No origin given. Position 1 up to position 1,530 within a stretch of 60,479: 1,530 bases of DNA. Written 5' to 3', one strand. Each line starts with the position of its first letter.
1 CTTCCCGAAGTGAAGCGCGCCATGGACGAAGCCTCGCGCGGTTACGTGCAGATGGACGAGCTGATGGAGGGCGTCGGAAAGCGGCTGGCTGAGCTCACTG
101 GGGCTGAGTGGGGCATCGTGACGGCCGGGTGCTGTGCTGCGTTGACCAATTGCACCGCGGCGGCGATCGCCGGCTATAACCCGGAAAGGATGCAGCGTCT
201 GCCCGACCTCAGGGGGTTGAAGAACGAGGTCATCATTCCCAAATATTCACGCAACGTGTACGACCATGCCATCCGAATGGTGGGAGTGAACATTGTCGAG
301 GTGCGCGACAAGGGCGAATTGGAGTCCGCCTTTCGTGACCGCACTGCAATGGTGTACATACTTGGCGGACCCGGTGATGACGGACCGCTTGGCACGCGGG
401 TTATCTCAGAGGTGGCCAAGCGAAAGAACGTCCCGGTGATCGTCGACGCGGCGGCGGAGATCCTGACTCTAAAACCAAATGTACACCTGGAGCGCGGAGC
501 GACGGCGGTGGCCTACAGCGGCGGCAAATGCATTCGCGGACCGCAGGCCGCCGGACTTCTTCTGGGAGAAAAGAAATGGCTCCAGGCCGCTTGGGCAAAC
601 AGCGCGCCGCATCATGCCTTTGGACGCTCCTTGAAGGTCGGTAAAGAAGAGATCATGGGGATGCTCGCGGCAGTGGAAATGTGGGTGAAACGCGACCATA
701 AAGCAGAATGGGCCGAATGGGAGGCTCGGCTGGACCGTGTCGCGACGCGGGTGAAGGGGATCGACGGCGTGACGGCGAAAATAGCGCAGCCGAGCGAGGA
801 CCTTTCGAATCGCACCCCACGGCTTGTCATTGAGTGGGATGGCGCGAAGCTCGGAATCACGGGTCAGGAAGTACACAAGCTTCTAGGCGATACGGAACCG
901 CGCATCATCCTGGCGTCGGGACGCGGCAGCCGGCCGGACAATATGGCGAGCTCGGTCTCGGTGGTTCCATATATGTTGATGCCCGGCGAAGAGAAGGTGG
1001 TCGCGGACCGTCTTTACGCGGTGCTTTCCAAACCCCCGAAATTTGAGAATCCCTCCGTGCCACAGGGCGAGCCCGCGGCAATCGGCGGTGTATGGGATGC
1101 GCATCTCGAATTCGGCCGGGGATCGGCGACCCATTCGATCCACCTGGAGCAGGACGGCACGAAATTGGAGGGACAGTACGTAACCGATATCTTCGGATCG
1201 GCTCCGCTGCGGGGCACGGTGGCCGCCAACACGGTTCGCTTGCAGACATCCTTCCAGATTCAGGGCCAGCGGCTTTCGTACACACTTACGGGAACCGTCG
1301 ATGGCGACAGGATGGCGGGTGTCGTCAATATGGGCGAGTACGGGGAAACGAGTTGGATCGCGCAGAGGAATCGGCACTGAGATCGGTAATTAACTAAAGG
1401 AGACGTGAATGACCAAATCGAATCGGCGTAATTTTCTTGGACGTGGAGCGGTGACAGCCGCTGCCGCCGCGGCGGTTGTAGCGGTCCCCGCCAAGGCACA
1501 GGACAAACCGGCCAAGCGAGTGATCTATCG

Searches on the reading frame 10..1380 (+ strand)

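Call 25: search_protein_families(library=pfam, proteins=[window:10-1380:+], max_evalue=0.001)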
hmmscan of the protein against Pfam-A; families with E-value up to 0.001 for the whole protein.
window:10-1380:+ (456 aa): 1 family
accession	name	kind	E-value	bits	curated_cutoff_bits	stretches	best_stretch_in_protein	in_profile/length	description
PF03841.19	SelA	-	0.0004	20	22.8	1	149-233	187-267/367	L-seryl-tRNA selenium transferase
